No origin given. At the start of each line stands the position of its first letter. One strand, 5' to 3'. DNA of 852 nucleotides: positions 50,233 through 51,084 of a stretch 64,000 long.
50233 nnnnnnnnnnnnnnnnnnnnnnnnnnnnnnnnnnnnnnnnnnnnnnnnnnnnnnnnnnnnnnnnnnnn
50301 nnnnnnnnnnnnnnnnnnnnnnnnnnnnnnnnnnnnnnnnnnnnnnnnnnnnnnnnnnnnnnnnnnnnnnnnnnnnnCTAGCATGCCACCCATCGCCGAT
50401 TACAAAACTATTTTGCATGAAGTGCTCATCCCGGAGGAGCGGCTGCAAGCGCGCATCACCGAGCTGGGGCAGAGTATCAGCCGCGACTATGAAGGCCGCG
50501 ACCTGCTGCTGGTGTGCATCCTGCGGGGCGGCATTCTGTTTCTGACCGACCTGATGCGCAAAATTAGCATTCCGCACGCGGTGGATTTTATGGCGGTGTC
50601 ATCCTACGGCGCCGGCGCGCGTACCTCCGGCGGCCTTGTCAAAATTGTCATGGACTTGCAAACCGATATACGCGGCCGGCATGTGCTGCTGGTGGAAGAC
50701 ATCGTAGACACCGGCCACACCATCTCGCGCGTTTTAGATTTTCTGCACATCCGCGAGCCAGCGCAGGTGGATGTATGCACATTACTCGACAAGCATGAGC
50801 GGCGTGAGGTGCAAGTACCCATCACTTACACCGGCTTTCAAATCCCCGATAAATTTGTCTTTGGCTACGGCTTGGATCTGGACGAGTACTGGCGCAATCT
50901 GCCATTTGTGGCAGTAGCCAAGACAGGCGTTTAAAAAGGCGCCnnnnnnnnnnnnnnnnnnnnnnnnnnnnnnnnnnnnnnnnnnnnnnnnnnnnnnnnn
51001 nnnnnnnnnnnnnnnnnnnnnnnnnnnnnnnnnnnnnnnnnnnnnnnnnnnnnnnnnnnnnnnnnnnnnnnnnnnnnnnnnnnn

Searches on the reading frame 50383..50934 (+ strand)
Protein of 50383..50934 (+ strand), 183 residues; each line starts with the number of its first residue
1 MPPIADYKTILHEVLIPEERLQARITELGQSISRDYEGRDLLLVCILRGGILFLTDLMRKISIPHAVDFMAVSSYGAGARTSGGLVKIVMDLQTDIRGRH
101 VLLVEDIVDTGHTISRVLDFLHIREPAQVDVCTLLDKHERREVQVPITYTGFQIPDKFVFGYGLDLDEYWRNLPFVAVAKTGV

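Call 64: search_protein_families(library=pfam, proteins=[window:50383-50934:+], max_evalue=0.001)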
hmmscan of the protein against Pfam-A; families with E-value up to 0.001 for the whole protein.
window:50383-50934:+ (183 aa): 2 families
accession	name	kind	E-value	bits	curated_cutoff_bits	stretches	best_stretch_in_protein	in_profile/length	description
PF00156.33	Pribosyltran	-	3.9e-28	98.2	26.3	1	22-165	12-156/158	Phosphoribosyl transferase domain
PF14681.12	UPRTase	-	5.3e-05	23.2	27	1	31-132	57-156/206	Uracil phosphoribosyltransferase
